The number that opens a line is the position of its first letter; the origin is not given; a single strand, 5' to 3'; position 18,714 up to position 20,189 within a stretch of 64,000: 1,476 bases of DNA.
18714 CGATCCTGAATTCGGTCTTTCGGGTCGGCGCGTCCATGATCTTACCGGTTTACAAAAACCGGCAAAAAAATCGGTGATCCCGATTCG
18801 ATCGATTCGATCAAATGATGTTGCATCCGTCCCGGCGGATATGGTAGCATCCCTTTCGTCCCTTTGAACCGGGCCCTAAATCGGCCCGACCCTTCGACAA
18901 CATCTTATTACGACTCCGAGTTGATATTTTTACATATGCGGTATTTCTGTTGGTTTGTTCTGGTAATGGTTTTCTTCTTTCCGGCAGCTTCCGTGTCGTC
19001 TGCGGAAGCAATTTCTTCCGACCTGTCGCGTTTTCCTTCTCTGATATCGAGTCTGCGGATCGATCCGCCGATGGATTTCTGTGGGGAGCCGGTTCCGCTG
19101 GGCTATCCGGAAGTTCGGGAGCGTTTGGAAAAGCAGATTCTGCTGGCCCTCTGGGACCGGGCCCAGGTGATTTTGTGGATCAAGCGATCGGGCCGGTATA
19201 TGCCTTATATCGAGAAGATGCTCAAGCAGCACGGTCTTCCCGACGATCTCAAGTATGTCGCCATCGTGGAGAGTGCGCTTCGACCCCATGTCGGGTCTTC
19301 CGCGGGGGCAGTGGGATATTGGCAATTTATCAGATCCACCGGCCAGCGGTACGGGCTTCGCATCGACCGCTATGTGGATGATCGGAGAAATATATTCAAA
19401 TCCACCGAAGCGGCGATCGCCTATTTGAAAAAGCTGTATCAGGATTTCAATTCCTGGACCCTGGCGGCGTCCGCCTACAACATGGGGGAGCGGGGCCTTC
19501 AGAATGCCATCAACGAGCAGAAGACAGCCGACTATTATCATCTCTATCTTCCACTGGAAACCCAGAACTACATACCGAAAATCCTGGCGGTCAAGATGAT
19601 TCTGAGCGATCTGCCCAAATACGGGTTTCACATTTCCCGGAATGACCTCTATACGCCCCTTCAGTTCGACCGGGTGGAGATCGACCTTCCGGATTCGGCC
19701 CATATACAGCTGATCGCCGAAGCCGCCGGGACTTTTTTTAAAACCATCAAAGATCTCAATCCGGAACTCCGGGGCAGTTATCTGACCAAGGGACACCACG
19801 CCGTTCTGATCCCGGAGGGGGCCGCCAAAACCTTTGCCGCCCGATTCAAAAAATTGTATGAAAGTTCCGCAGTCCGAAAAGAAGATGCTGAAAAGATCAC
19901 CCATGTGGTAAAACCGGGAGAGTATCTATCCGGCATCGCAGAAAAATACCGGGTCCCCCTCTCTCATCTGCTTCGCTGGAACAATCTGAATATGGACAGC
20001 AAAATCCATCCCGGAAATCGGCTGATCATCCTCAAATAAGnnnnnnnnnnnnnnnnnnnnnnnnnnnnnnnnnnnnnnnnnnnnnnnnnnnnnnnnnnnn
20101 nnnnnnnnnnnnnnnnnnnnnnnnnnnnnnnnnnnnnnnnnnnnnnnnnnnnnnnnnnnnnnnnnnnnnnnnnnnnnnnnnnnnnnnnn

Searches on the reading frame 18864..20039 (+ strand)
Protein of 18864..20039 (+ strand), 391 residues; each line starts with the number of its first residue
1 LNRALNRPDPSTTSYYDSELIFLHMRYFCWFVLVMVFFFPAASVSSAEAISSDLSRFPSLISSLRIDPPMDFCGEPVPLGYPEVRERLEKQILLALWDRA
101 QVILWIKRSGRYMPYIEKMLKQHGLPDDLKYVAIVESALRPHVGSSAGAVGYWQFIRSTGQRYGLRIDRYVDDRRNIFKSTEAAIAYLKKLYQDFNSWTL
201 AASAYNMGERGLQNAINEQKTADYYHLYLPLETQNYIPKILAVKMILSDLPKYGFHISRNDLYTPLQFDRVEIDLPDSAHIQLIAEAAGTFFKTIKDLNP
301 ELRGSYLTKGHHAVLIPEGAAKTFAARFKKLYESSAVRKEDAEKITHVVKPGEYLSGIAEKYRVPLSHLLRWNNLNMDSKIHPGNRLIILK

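Call 3: search_protein_families(library=pfam, proteins=[window:18864-20039:+], max_evalue=0.1)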
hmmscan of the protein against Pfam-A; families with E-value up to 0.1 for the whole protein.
window:18864-20039:+ (391 aa): 4 families
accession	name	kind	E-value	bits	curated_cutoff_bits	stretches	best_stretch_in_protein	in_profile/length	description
PF01464.25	SLT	-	2.9e-24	85.3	21.3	1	116-226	4-115/117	Transglycosylase SLT domain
PF01476.26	LysM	-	1.7e-12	47.5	20.9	1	347-389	1-42/43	LysM domain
PF13406.11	SLT_2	-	8.9e-05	22.3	24.3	1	142-188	148-196/292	Transglycosylase SLT domain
PF23473.1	LysM3_LYK4_5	-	0.098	13.2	29.3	0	346-383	4-40/48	LYK4/5 LysM3 domain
